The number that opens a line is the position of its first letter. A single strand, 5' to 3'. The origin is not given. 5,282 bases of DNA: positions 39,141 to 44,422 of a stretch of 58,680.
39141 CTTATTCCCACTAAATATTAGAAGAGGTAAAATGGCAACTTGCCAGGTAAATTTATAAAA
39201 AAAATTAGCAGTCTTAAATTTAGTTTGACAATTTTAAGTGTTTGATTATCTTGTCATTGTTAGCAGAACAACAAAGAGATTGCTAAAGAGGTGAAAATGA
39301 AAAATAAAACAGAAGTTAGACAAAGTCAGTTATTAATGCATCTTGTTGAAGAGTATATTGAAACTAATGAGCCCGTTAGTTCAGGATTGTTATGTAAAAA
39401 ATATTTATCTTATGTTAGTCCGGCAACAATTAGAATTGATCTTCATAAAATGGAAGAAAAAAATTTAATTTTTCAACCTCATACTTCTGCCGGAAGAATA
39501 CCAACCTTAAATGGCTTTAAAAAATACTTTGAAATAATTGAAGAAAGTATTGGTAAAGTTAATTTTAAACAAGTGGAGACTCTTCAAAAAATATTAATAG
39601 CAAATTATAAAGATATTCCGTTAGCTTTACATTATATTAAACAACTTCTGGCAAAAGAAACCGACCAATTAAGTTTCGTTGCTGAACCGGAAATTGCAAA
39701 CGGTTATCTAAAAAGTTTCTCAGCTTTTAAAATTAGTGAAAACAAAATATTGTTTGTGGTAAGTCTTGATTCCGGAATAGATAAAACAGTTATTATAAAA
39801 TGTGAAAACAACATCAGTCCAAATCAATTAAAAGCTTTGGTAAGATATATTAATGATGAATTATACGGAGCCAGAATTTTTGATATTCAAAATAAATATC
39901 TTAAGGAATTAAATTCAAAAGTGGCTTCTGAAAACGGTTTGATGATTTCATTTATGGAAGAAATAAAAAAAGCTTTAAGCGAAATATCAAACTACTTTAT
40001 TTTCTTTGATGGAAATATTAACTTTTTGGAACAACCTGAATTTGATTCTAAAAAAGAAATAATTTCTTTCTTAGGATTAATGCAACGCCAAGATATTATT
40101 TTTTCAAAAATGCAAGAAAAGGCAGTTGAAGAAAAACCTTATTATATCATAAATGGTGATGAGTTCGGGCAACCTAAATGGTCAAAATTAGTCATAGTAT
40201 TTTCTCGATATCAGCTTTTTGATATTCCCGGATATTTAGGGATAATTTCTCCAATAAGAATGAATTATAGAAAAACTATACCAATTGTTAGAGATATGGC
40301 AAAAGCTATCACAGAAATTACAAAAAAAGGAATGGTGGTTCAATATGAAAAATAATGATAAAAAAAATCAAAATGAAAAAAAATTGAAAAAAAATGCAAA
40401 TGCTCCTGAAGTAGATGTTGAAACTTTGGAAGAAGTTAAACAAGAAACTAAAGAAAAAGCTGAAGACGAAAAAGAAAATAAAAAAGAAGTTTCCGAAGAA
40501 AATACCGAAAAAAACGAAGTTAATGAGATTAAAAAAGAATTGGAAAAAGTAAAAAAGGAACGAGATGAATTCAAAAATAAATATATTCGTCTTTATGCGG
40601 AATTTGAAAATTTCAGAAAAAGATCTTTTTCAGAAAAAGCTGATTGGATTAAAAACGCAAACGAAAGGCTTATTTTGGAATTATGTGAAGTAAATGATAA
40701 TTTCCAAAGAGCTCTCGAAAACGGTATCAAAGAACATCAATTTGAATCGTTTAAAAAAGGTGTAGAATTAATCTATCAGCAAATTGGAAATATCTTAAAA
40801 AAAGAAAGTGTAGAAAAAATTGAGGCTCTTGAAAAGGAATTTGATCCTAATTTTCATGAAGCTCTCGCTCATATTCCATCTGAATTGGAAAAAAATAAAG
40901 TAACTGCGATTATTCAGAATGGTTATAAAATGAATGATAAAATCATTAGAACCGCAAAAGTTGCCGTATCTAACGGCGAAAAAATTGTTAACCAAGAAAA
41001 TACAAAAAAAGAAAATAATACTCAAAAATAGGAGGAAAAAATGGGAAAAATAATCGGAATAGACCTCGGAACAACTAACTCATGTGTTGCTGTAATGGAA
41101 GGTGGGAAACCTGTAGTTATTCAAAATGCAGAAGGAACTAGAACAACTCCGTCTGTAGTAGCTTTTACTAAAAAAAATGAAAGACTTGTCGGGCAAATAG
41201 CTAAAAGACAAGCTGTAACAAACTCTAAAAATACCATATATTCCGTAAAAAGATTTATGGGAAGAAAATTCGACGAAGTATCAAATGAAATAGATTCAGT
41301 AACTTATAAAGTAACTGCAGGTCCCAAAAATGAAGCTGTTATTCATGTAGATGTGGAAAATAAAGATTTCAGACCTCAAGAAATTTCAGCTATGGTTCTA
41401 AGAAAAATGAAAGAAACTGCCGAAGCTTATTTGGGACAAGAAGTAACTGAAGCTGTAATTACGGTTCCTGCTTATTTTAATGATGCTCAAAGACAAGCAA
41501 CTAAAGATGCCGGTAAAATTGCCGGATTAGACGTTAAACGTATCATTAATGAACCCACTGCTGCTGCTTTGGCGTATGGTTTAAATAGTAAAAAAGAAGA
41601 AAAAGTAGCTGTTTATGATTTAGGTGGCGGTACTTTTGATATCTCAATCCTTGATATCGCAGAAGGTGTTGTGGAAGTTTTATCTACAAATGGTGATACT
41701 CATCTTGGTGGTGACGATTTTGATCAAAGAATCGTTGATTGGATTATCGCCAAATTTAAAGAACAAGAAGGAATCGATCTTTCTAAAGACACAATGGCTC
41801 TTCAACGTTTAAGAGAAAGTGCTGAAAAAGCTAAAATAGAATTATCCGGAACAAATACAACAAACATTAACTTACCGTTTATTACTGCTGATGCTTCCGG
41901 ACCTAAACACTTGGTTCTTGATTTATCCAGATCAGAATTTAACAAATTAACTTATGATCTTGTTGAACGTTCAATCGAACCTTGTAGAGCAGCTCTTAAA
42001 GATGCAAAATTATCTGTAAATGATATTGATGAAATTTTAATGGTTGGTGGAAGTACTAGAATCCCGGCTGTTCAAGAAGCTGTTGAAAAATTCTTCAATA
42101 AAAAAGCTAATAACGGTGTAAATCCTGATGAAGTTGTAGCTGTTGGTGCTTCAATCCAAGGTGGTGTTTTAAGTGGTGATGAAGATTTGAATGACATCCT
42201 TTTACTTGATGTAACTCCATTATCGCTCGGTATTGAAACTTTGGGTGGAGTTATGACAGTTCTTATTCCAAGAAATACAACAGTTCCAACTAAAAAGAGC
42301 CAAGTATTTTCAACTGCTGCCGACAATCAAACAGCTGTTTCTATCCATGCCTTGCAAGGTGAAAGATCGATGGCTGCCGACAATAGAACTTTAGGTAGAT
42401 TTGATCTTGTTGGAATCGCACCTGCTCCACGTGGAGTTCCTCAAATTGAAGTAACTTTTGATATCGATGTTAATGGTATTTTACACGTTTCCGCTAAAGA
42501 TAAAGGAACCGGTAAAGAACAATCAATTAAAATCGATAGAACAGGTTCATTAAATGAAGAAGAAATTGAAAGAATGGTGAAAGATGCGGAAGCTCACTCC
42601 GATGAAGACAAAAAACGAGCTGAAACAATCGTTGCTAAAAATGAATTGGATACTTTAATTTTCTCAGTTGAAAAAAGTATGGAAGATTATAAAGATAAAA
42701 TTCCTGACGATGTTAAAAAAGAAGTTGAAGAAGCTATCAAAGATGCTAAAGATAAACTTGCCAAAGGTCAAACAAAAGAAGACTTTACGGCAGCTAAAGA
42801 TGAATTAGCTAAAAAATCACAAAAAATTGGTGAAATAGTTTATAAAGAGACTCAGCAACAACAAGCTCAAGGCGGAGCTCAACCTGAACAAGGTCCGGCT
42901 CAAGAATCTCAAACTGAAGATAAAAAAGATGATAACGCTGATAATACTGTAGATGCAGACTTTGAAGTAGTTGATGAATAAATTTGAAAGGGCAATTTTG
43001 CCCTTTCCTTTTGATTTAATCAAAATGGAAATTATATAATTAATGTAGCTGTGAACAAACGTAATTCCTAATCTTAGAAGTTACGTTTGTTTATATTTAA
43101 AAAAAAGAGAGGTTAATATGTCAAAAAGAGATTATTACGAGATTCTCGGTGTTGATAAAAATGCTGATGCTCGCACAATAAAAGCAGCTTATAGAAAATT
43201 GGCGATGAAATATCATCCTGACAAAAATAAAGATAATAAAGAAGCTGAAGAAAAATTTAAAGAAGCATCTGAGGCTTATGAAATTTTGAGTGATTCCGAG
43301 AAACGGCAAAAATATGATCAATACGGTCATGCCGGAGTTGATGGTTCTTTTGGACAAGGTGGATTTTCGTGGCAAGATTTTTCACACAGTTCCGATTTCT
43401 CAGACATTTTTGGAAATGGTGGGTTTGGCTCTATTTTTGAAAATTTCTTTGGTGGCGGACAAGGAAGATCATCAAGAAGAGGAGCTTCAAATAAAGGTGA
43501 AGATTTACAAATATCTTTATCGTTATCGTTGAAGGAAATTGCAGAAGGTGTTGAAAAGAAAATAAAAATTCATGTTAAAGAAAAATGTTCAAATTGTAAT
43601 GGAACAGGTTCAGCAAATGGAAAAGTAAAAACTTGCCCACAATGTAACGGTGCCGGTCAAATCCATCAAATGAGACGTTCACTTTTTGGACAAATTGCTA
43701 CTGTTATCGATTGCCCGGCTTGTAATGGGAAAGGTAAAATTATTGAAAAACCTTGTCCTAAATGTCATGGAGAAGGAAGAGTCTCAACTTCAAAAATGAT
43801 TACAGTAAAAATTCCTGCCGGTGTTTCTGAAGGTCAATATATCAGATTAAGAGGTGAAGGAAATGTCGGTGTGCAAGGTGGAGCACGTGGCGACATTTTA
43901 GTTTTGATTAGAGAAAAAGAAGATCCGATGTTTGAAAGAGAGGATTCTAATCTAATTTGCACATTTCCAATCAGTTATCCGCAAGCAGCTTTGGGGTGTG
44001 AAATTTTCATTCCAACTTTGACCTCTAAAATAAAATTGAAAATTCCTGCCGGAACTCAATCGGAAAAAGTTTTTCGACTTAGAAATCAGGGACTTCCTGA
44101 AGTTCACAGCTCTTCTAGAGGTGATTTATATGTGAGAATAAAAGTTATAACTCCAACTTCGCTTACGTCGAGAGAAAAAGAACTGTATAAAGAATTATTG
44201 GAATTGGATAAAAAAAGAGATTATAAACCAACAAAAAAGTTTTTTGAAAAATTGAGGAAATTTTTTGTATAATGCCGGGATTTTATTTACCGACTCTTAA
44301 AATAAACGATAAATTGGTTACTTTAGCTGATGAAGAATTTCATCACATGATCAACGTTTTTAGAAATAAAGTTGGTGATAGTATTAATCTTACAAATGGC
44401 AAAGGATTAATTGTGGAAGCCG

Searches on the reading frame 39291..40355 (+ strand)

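Call 11: search_protein_families(library=pfam, proteins=[window:39291-40355:+])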
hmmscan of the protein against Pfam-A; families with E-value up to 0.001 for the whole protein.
window:39291-40355:+ (354 aa): 1 family
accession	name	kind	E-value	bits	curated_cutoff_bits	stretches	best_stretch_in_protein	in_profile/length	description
PF01628.27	HrcA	-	4.5e-34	118.7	22.2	1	113-330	4-215/215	HrcA protein C terminal domain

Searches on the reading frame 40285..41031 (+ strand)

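Call 11: search_protein_families(library=pfam, proteins=[window:40285-41031:+])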
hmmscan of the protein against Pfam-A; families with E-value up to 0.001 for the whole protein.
window:40285-41031:+ (248 aa): 1 family
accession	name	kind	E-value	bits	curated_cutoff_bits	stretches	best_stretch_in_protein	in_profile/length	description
PF01025.24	GrpE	-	1e-42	146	25.8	1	69-229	3-164/165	GrpE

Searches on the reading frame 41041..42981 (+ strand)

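Call 10: search_protein_families(library=pfam, proteins=[window:41041-42981:+])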
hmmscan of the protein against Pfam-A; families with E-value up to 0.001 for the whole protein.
window:41041-42981:+ (646 aa): 2 families
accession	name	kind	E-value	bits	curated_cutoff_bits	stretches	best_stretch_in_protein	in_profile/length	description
PF00012.26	HSP70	-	7.2e-267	886.9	20.6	1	4-601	1-598/599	Hsp70 protein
PF06723.19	MreB_Mbl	-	4.8e-20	72.1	27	1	119-371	77-316/327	MreB/Mbl protein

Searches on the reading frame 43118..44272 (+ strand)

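Call 10: search_protein_families(library=pfam, proteins=[window:43118-44272:+])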
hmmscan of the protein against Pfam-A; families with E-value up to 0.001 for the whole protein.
window:43118-44272:+ (384 aa): 5 families
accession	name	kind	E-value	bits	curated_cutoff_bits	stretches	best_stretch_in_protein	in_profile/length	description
PF01556.23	DnaJ_C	-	7.2e-49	166.2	26.6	1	131-346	2-152/152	DnaJ C terminal domain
PF00226.36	DnaJ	-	3e-28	98.1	27.8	1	5-67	1-63/63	DnaJ domain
PF00684.25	DnaJ_CXXCXGXG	-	5.8e-17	62.1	32.7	1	157-220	1-65/65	DnaJ central domain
PF15777.11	Anti-TRAP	-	5e-07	30.1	32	1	172-208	12-42/59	Tryptophan RNA-binding attenuator protein inhibitory protein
PF17302.8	DUF5351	-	0.0003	21.4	27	0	155-165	18-28/29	Family of unknown function (DUF5351)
